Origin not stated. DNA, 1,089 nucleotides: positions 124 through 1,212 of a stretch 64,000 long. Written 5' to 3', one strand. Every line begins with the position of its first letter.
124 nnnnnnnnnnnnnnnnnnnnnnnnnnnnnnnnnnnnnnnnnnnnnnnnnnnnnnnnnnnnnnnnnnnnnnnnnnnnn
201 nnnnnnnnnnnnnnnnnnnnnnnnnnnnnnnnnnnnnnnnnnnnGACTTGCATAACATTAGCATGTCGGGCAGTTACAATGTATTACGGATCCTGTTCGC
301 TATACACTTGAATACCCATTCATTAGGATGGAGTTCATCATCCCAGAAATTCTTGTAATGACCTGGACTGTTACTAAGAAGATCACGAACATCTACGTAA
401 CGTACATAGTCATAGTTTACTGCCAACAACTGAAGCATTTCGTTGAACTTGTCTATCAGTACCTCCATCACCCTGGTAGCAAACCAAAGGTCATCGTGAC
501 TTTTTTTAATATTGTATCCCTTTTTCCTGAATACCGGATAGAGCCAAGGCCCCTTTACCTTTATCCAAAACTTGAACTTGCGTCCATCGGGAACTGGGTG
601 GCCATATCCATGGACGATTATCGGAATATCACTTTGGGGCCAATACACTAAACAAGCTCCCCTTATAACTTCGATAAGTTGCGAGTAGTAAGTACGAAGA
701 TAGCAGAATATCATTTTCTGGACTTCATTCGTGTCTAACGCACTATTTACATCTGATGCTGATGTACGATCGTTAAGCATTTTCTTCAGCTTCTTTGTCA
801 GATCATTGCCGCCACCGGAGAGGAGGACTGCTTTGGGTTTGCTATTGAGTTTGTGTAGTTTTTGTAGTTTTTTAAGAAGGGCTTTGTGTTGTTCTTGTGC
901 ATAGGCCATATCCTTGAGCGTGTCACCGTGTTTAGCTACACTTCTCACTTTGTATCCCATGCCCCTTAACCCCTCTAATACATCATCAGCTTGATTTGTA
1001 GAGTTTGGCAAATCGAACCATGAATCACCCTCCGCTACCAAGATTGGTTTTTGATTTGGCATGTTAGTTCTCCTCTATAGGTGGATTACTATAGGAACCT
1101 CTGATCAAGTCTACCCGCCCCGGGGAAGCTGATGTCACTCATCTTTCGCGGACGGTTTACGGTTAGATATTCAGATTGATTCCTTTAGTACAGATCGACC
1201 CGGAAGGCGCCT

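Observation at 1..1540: IS3-family remnant, AT-rich SGNH hydrolase islet and a decayed sigma54-activator fragment: scar of a mobile-element-mediated insertion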

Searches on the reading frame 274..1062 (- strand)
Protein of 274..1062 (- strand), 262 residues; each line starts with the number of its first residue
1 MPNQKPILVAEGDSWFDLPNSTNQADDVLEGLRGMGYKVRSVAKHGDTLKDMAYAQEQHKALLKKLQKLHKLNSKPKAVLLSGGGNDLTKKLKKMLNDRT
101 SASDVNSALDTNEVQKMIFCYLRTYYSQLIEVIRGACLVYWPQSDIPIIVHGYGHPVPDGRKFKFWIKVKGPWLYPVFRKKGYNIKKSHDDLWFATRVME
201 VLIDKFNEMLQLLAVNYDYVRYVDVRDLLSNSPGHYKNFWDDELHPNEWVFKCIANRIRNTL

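Call 7: search_protein_families(library=pfam, proteins=[window:274-1062:-], max_evalue=0.01)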
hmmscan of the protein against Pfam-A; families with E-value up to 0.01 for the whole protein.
window:274-1062:- (262 aa): 2 families
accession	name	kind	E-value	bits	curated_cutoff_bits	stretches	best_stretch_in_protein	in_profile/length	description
PF13472.12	Lipase_GDSL_2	-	1.1e-09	39.5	32.9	1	36-248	32-173/178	GDSL-like Lipase/Acylhydrolase family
PF00657.28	Lipase_GDSL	-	0.00013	22.6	23.6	1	33-131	32-116/208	GDSL-like Lipase/Acylhydrolase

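Call 10: find_encoding_contigs(protein=window:274-1062:-, flank=10000, max_places=10)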
Protein window:274-1062:- (262 aa): no gene with exactly this product is on record in the collection.
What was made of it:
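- Tried and rejected: Exact look-up of the window's hydrolase in the assembly index found nothing on record (call 10).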

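Call 11: search_protein_families(library=ncbifam, proteins=[window:274-1062:-], max_evalue=0.1)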
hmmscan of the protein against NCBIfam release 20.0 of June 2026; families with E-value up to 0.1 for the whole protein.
window:274-1062:- (262 aa): 0 families

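Call 12: find_related_loci(query=window:274-1062:-, collection=genome_contigs, flank=10000)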
Query window:274-1062:- (262 aa) in genome_contigs; peptide patterns used: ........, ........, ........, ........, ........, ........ (x = any residue, [..] = any of these).
530 stretches matched a pattern; 476 encode a relative of the query (tblastn E <= 1e-3); the best 80 are kept; 80 distinct loci.
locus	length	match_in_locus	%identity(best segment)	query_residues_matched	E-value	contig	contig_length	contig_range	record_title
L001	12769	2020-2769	44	4-262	7e-59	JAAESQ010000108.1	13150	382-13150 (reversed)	MAG: bacterium isolate Ust_16 UstG_CONTIG283819, whole genome shotgun sequence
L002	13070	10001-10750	44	4-262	3e-58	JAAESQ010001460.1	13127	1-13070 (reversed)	MAG: bacterium isolate Ust_16 UstG_CONTIG4664708, whole genome shotgun sequence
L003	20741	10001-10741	41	3-262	5e-53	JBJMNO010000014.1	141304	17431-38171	MAG: Gemmatimonadaceae bacterium isolate H3_16_all_fractions_metab_conc_60_63_0 k255_5390287, whole genome shotgun seque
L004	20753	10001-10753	40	5-262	6e-51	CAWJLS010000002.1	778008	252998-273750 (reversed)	MAG: uncultured Acidobacteriota bacterium isolate MFD05684.bin.3.171 genome assembly, contig: contig_11799, whole genome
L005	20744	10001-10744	42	7-262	2e-50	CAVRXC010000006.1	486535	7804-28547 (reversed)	MAG: uncultured Actinomycetes bacterium isolate MFD02242.bin.2.296 genome assembly, contig: contig_39152, whole genome s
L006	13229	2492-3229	40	7-262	6e-50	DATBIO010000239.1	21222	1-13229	MAG TPA_asm: Vicinamibacteria bacterium isolate SMAG_U3896 k141_3194348, whole genome shotgun sequence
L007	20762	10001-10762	39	1-262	7e-50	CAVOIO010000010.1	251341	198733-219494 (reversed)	MAG: uncultured beta proteobacterium isolate MFD10007.bin.2.188 genome assembly, contig: contig_19072, whole genome shot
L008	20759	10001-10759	40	5-262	1e-49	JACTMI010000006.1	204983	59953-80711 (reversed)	MAG: Acidobacteria bacterium isolate BJ1 scaffold_235, whole genome shotgun sequence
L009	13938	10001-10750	39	2-262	1e-49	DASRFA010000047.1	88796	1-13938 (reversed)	MAG TPA_asm: Candidatus Binatia bacterium isolate SMAG_U10020 k141_1108100, whole genome shotgun sequence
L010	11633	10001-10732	39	2-258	1e-49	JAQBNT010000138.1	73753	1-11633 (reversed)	MAG: Hymenobacter sp. isolate RYN_300 scaffold_2413031, whole genome shotgun sequence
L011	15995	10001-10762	38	1-262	9e-49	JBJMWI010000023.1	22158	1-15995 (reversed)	MAG: Burkholderiales bacterium isolate 12C16O_168h_50_unf_bin_22 k141_10371, whole genome shotgun sequence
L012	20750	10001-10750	41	7-262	9e-49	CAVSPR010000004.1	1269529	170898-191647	MAG: uncultured Acidobacteriota bacterium isolate MFD02979.bin.2.94 genome assembly, contig: contig_29843, whole genome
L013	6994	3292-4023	41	8-262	2e-48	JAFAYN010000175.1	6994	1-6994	MAG: Gemmatimonadota bacterium isolate CP_BM_RX_R8_16 BM_RX_R8_k147_1706101, whole genome shotgun sequence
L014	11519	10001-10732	37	5-258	7e-48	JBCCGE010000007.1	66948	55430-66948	MAG: Pseudomonadota bacterium isolate P01_B01_bin.36 k141_4097133_length_66948_cov_13.6316, whole genome shotgun sequenc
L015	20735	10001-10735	38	7-262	9e-48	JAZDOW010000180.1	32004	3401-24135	MAG: Pseudomonadota bacterium isolate MEGAHIT-group-0.800 k141_4683470, whole genome shotgun sequence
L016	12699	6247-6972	39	7-258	5e-48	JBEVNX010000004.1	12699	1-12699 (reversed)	MAG: Candidatus Binatia bacterium isolate T4R5BO_autometa_bin_0003 T4R5BO_autometa_bin_0003_k133_1391415, whole genome s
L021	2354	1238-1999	39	1-262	8e-48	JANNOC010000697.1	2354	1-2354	MAG: Gemmatimonadota bacterium isolate SOY_34_metabat_389_sub SOY_34_k141_5376376, whole genome shotgun sequence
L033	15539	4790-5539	37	3-262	9e-47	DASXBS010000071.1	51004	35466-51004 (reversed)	MAG TPA_asm: Casimicrobiaceae bacterium isolate SMAG_U5040 k141_627352, whole genome shotgun sequence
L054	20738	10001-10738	38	7-262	4e-45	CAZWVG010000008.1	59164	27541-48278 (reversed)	MAG TPA_asm: uncultured Gemmatimonadaceae bacterium isolate binchicken_co322_18 genome assembly, contig: NODE_992_length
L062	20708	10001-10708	39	8-254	3e-45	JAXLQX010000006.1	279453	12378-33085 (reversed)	MAG: Thermoanaerobaculia bacterium isolate STL-ACI14 C1.267.fa-6, whole genome shotgun sequence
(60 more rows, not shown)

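Call 13: find_homologous_proteins(query=window:274-1062:-)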
Query window:274-1062:- (262 aa): 2049 proteins with E <= 0.001 among 2528 candidates; the best 120 are listed.
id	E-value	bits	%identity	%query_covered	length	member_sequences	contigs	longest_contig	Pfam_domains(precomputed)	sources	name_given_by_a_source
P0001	2.1e-158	544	92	100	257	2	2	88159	PF13472.13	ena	-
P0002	3.3e-84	301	57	98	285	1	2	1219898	-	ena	-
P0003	4.6e-72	261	51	100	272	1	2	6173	-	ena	-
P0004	4.0e-56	209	45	98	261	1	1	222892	PF13472.13,PF00657.29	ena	-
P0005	2.8e-54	203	45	97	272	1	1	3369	PF13472.13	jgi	-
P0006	3.8e-51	192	43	99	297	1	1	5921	PF13472.13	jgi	jgi:hypothetical protein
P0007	1.8e-48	184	43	99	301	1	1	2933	-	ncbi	-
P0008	1.8e-48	184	42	98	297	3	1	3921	PF13472.13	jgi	jgi:hypothetical protein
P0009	2.1e-48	183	43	98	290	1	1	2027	PF13472.13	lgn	-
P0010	2.5e-48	183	42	98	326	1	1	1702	PF13472.13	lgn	-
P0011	7.0e-47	178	43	98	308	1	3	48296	-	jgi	-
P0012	2.8e-46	176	44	95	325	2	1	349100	PF13472.13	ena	-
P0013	2.9e-46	176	44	95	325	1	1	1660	PF13472.13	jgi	jgi:lysophospholipase L1-like esterase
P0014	2.9e-46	176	41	98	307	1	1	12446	PF13472.13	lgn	-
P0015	4.7e-46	176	43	96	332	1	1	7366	PF13472.13,PF00657.29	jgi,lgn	-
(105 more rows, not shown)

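Call 14: find_encoding_contigs(protein=P0001, flank=10000, max_places=6)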
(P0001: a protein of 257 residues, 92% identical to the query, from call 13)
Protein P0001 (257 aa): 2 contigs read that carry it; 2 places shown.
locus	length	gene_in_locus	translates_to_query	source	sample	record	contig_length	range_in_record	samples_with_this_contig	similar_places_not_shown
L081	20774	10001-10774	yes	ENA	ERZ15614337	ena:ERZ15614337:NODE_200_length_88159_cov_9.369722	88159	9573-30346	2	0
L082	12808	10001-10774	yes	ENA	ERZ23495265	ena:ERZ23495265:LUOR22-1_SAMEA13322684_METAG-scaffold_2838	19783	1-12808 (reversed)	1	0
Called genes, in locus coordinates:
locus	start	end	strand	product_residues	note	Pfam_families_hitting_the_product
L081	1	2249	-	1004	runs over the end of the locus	PF12838:Fer4_7 (weak), PF13183:Fer4_8 (faint)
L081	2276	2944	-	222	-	PF02085:Cytochrom_CIII (faint), PF22113:Mtrc-MtrF_II-IV_dom (faint), PF14537:Cytochrom_c3_2 (faint), PF14522:Cytochrome_C7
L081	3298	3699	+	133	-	PF02943:FeThRed_B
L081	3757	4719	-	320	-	PF00389:2-Hacid_dh, PF02826:2-Hacid_dh_C, PF03446:NAD_binding_2 (weak)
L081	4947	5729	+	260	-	PF13489:Methyltransf_23, PF13847:Methyltransf_31, PF08241:Methyltransf_11, PF08242:Methyltransf_12, PF13649:Methyltransf_25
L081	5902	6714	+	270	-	PF01209:Ubie_methyltran (faint), PF08241:Methyltransf_11, PF08242:Methyltransf_12, PF13649:Methyltransf_25, PF13847:Methyltransf_31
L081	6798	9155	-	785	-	PF01590:GAF, PF13185:GAF_2, PF00989:PAS (weak), PF00512:HisKA, PF02518:HATPase_c, PF13581:HATPase_c_2 (weak), PF00072:Response_reg, PF00486:Trans_reg_C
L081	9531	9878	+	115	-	PF00158:Sigma54_activat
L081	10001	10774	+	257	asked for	PF13472:Lipase_GDSL_2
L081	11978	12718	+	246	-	-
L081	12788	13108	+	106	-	PF01527:HTH_Tnp_1, PF13542:HTH_Tnp_ISL3 (weak), PF13518:HTH_28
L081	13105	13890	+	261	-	PF13276:HTH_21, PF00665:rve, PF13683:rve_3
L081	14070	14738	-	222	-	PF12183:NotI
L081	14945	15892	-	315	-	PF02086:MethyltransfD12 (weak)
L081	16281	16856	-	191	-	PF00581:Rhodanese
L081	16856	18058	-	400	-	PF13173:AAA_14, PF13635:DUF4143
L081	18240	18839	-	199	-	-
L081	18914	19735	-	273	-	PF13489:Methyltransf_23 (weak), PF01209:Ubie_methyltran, PF01861:BpsA_C (weak), PF08241:Methyltransf_11, PF13649:Methyltransf_25, PF13847:Methyltransf_31, PF08242:Methyltransf_12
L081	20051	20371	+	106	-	PF08734:GYD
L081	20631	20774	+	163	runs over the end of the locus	PF00037:Fer4 (faint), PF12797:Fer4_2 (faint), PF12838:Fer4_7 (weak), PF13237:Fer4_10 (weak), PF13247:Fer4_11, PF14697:Fer4_21, PF25160:LdpA_Fe-S-bd (weak), PF12838:Fer4_7 (weak), +6 more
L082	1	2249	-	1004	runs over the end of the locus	PF12838:Fer4_7 (weak), PF13183:Fer4_8 (faint)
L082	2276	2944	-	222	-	PF02085:Cytochrom_CIII (faint), PF22113:Mtrc-MtrF_II-IV_dom (faint), PF14537:Cytochrom_c3_2 (faint), PF14522:Cytochrome_C7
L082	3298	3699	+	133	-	PF02943:FeThRed_B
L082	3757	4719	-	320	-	PF00389:2-Hacid_dh, PF02826:2-Hacid_dh_C, PF03446:NAD_binding_2 (weak)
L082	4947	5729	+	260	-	PF13489:Methyltransf_23, PF13847:Methyltransf_31, PF08241:Methyltransf_11, PF08242:Methyltransf_12, PF13649:Methyltransf_25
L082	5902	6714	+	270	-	PF01209:Ubie_methyltran (faint), PF08241:Methyltransf_11, PF08242:Methyltransf_12, PF13649:Methyltransf_25, PF13847:Methyltransf_31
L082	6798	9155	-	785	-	PF01590:GAF, PF13185:GAF_2, PF00989:PAS (weak), PF00512:HisKA, PF02518:HATPase_c, PF13581:HATPase_c_2 (weak), PF00072:Response_reg, PF00486:Trans_reg_C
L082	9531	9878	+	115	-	PF00158:Sigma54_activat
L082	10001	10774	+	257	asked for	PF13472:Lipase_GDSL_2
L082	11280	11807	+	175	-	-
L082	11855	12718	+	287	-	-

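Call 15: find_encoding_contigs(protein=P0002, flank=10000, max_places=4)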
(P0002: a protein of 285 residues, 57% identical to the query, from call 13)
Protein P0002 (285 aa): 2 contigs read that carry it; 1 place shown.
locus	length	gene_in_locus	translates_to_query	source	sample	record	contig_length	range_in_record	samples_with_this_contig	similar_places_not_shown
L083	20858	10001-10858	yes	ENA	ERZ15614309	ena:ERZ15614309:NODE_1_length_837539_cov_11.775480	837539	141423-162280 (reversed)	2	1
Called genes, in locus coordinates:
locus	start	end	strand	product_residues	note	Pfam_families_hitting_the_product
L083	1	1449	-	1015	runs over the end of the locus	PF12838:Fer4_7 (weak)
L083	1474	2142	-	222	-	PF02085:Cytochrom_CIII (faint), PF14537:Cytochrom_c3_2 (faint), PF22113:Mtrc-MtrF_II-IV_dom (faint), PF14522:Cytochrome_C7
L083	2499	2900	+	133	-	PF02943:FeThRed_B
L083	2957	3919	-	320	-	PF00389:2-Hacid_dh, PF02826:2-Hacid_dh_C, PF03446:NAD_binding_2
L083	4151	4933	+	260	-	PF13489:Methyltransf_23, PF13847:Methyltransf_31, PF08241:Methyltransf_11, PF08242:Methyltransf_12, PF13649:Methyltransf_25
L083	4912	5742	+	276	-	PF01209:Ubie_methyltran (weak), PF08241:Methyltransf_11, PF08242:Methyltransf_12, PF13649:Methyltransf_25, PF13847:Methyltransf_31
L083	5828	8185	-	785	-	PF01590:GAF (weak), PF13185:GAF_2, PF00989:PAS (weak), PF00512:HisKA, PF02518:HATPase_c, PF13581:HATPase_c_2 (weak), PF00072:Response_reg, PF00486:Trans_reg_C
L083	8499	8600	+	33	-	-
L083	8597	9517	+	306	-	PF00158:Sigma54_activat, PF14532:Sigma54_activ_2, PF00004:AAA (faint), PF07728:AAA_5 (weak), PF02954:HTH_8 (faint), PF25601:AAA_lid_14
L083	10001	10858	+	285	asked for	-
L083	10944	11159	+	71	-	PF01527:HTH_Tnp_1, PF13542:HTH_Tnp_ISL3 (weak), PF13384:HTH_23 (faint), PF13518:HTH_28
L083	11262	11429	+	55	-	-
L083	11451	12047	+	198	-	PF13276:HTH_21, PF00665:rve, PF13683:rve_3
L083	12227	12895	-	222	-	PF12183:NotI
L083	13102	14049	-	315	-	PF02086:MethyltransfD12 (weak)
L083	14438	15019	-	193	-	PF00581:Rhodanese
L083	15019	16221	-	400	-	PF13173:AAA_14, PF13635:DUF4143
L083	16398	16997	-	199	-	-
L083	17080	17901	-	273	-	PF01209:Ubie_methyltran, PF08241:Methyltransf_11, PF13649:Methyltransf_25, PF13847:Methyltransf_31, PF08242:Methyltransf_12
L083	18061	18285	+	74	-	-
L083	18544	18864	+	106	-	PF08734:GYD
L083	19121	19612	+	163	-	PF00037:Fer4 (faint), PF12797:Fer4_2 (faint), PF12838:Fer4_7 (weak), PF13237:Fer4_10 (weak), PF13247:Fer4_11, PF14697:Fer4_21, PF25160:LdpA_Fe-S-bd (weak), PF12838:Fer4_7 (weak), +6 more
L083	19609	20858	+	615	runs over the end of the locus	PF02730:AFOR_N, PF01314:AFOR_C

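Call 26: search_protein_families(library=padloc, proteins=[window:274-1062:-, L083:8597-9517:+, L083:10001-10858:+, L081:11280-11807:+, L081:11795-12718:+, L081:14070-14948:-, L081:14945-15892:-, L081:16856-18058:-, L081:18240-18839:-], max_evalue=0.01)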
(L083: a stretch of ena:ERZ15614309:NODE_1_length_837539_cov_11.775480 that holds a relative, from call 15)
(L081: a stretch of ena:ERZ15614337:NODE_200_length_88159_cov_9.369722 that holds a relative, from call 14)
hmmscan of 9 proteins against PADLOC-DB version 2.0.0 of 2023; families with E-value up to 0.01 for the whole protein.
window:274-1062:- (262 aa): 0 families

L083:8597-9517:+ (306 aa): 4 families
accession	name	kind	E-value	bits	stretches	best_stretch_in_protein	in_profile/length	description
PDLC01995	RtcR_PspF2--CARF_AAA_HTH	-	1.8e-83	279.3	1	1-290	176-473/481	-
PDLC01993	RtcR--CARF_AAA_HTH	-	9.7e-47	157.6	1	15-229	204-431/523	-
PDLC01994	RtcR_PspF1--CARF_AAA_HTH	-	9.1e-35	118.6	1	6-214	172-382/468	-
PDLC04140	mad8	-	0.00017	19.2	1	14-126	26-128/314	mads_8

L083:10001-10858:+ (285 aa): 0 families

L081:11280-11807:+ (175 aa): 0 families

L081:11795-12718:+ (307 aa): 0 families

L081:14070-14948:- (292 aa): 0 families

L081:14945-15892:- (315 aa): 12 families
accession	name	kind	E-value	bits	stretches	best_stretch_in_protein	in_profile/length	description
PDLC04018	PD-Lambda-5_B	-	7.2e-42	141.6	1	39-309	5-270/291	-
PDLC03358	MTase_II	-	8.6e-28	95.5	1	39-291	5-252/301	Type II methyltransferase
PDLC03247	MTase_II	-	1.3e-18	65.2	1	39-282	3-232/282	Type II methyltransferase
PDLC04019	PD-Lambda-5_B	-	6.4e-18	63.2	1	38-193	3-162/167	-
PDLC03294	MTase_II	-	5.9e-08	30.7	1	39-109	5-68/272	Type II methyltransferase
PDLC03729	oMTase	-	9.8e-08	29.8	1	38-107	4-65/275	orphan methyltransferase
PDLC03717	oMTase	-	6.1e-07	27.1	1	39-283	3-234/285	orphan methyltransferase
PDLC03341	MTase_II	-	0.00021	18.9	1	27-109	6-84/316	Type II methyltransferase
PDLC03281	MTase_II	-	0.00024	18.9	1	39-130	32-119/309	Type II methyltransferase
PDLC03261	MTase_II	-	0.0021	14.4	1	39-250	25-218/643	Type II methyltransferase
PDLC03266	MTase_II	-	0.0025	15.3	0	42-239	18-201/285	Type II methyltransferase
PDLC03735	oMTase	-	0.0047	14.4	0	42-126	11-95/284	orphan methyltransferase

L081:16856-18058:- (400 aa): 8 families
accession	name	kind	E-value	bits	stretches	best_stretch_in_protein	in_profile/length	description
PDLC04790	PDC-S01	-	1.7e-107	357.8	1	6-376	7-402/422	-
PDLC04789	PDC-S01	-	2.8e-59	199.1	1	7-343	1-344/375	-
PDLC04787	PDC-S01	-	9.6e-28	95.2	1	77-334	97-352/412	-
PDLC04791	PDC-S01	-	2.4e-26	90.4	1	10-345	4-357/395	-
PDLC04788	PDC-S01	-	6.9e-12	43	1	183-344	219-387/448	-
PDLC04786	PDC-S01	-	3.4e-10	37.3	1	256-346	304-393/439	-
PDLC04792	PDC-S01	-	2.9e-09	34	1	259-344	306-389/452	-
PDLC01515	Csx3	-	0.0084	13.7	0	21-48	4-31/183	"CAS-I,CAS-III; associated"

L081:18240-18839:- (199 aa): 1 family
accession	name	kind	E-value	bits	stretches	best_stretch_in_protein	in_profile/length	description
PDLC04140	mad8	-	0.00027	18.6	1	12-92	24-88/314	mads_8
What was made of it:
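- On Known anti-phage defence system component: The neighbours do hit: the D12 methyltransferase, PDC-S01, and the RtcR_PspF2 AAA+ part (call 26).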
